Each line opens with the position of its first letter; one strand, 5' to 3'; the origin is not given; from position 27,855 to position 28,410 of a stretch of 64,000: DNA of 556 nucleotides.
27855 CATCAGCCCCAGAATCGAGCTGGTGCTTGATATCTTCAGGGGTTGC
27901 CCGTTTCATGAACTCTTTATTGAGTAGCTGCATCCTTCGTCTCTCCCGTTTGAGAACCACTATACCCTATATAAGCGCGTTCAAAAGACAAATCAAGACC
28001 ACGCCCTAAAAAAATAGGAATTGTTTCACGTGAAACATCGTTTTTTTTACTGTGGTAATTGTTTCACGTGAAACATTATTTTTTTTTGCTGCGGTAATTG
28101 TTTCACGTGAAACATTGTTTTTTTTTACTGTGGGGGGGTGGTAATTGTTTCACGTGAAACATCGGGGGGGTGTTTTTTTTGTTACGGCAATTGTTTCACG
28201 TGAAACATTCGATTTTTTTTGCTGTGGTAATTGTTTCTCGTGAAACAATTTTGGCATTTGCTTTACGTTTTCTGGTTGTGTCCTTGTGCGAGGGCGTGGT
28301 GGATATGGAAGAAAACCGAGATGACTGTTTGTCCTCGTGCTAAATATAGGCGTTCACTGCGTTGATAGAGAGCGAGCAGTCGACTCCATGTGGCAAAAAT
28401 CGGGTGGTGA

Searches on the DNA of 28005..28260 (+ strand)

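Call 60: search_dna_similar(query=window:28005-28260:+, collection=plasmids, mode=distant, max_evalue=0.001, max_rows=15)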
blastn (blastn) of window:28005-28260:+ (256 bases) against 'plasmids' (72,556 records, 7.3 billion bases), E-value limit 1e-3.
Records with a match: 1; places in all: 1; records where one place covers at least 80% of the query: 0.
Best place of each record, by identity: 60-80% 1.
By first word of the organism name: Clostridium 1.
By predicted mobility (MOB-suite, as given by PLSDB): non-mobilizable 1.
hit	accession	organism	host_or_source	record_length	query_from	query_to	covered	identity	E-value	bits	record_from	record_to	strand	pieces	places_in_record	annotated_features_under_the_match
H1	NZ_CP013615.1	Clostridium perfringens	canine,Pure culture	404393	3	123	47%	70.6%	1e-4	54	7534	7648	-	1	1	none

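Call 61: get_annotated_region(hit=H1, flank=4000)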
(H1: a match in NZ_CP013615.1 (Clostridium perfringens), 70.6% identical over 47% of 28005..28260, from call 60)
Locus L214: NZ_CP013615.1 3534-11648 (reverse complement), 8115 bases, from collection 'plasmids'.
description: Clostridium perfringens strain JP838 plasmid pJFP838A, complete sequence
organism: Clostridium perfringens (NCBI taxid 1502)
taxonomy: Bacteria; Bacillota; Clostridia; Eubacteriales; Clostridiaceae; Clostridium; Clostridium perfringens
host: -; source: canine,Pure culture; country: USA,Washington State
typing (MOB-suite, as given by PLSDB): non-mobilizable
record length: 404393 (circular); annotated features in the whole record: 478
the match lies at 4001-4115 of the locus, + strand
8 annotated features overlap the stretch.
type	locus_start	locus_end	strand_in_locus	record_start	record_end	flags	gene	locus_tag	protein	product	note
CDS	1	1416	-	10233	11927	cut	recJ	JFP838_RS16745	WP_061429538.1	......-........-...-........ exonuclease RecJ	GO:0006310 - DNA recombination [Evidence IEA]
CDS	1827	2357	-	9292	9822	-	-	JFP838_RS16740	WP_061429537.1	metal-dependent hydrolase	-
CDS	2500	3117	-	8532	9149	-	-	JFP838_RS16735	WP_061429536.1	helix-turn-helix transcriptional regulator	-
CDS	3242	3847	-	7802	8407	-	tmk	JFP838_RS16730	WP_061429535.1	dTMP kinase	GO:0015949 - nucleobase-containing small molecule interconversion [Evidence IEA]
CDS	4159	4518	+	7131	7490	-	-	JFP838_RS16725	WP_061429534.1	hypothetical protein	-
CDS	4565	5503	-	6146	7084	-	-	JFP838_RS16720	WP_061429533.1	hypothetical protein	-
CDS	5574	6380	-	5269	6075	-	-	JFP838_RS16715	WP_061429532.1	S1 RNA-binding domain-containing protein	-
CDS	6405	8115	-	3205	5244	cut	-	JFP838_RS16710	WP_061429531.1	response regulator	-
